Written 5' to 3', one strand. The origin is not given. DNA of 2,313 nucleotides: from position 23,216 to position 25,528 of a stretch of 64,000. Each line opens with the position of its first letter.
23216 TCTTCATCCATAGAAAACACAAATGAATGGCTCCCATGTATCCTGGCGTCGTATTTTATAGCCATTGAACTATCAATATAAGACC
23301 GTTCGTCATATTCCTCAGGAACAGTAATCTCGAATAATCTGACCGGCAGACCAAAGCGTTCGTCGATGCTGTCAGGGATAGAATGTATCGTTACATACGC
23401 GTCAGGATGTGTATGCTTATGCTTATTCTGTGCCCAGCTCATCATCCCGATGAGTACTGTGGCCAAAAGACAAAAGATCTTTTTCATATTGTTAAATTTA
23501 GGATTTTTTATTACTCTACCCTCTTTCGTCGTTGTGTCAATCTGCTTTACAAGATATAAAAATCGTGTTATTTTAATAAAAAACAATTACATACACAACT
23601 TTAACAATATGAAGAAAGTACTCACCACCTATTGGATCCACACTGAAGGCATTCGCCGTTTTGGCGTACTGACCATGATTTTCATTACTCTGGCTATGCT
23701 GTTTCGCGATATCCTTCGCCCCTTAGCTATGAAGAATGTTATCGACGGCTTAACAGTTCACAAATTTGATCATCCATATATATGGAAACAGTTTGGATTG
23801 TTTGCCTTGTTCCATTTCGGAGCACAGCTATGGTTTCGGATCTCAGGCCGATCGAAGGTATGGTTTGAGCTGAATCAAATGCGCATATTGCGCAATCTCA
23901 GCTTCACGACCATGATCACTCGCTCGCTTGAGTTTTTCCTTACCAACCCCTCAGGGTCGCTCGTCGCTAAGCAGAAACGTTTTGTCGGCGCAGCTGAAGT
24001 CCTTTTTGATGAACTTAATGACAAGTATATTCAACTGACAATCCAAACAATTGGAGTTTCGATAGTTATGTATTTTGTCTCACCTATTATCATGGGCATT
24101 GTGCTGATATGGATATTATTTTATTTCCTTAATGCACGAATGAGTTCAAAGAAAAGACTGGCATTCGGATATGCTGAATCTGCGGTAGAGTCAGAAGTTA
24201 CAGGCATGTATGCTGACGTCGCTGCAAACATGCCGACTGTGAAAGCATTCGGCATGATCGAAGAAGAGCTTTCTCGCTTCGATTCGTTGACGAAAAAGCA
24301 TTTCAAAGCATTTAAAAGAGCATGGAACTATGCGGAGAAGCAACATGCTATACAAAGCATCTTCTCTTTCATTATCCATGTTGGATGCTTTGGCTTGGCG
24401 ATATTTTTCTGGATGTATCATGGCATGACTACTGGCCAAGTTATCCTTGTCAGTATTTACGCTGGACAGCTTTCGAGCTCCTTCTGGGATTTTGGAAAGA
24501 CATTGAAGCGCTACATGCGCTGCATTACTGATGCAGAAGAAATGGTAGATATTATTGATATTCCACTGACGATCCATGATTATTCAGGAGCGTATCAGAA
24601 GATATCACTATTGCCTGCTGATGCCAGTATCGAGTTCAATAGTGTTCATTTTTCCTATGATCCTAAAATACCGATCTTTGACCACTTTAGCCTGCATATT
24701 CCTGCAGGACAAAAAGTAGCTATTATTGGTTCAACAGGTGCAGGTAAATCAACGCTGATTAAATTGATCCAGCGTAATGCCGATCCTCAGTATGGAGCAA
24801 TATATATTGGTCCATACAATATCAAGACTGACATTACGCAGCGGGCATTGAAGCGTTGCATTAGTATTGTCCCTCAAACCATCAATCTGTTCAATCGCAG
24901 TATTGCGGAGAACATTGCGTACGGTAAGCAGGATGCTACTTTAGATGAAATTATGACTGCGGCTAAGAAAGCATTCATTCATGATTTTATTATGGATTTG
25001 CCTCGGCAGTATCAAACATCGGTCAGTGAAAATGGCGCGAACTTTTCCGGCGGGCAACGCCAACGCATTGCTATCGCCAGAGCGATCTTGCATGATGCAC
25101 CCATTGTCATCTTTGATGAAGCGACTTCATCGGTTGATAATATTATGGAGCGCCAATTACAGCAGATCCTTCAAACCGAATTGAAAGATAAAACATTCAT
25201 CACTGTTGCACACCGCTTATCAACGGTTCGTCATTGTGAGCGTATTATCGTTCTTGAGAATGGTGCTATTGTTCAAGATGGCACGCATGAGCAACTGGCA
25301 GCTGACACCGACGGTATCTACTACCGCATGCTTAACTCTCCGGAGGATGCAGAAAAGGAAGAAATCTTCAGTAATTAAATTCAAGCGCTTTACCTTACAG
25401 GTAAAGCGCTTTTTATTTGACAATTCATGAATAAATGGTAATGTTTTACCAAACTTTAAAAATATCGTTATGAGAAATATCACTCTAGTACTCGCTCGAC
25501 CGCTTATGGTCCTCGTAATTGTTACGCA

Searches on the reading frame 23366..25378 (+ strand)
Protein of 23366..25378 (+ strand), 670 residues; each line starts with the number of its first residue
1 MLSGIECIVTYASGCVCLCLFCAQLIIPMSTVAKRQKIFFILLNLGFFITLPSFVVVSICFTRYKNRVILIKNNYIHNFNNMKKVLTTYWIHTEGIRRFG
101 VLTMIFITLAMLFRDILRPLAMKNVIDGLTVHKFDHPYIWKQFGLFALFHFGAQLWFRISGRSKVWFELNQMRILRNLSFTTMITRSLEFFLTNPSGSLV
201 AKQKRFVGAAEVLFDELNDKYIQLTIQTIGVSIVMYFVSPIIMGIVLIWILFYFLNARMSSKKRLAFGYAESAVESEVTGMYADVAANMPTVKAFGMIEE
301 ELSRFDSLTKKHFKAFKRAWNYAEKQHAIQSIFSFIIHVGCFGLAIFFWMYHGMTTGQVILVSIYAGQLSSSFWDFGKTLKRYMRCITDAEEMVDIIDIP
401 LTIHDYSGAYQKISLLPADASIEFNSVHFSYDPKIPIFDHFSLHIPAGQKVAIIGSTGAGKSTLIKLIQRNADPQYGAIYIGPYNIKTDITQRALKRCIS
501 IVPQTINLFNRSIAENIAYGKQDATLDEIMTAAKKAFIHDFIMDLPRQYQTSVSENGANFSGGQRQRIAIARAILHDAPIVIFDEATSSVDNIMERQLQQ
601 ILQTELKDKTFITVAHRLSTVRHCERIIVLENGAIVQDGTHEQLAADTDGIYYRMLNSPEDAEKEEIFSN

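Call 81: search_protein_families(library=pfam, proteins=[window:23366-25378:+], max_evalue=0.001)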
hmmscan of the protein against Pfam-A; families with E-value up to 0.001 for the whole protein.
window:23366-25378:+ (670 aa): 4 families
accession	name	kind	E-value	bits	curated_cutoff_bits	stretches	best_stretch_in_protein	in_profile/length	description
PF00005.33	ABC_tran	-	2.4e-29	103.1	25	1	439-588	2-137/137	ABC transporter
PF00664.28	ABC_membrane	-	6.8e-15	55.9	28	1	105-372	5-273/274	ABC transporter transmembrane region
PF02463.25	SMC_N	-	1.3e-06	28.4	40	1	80-629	121-210/220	RecF/RecN/SMC N terminal domain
PF09818.15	ABC_ATPase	-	3.8e-06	26.6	23.2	1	535-629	134-229/283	P-loop domain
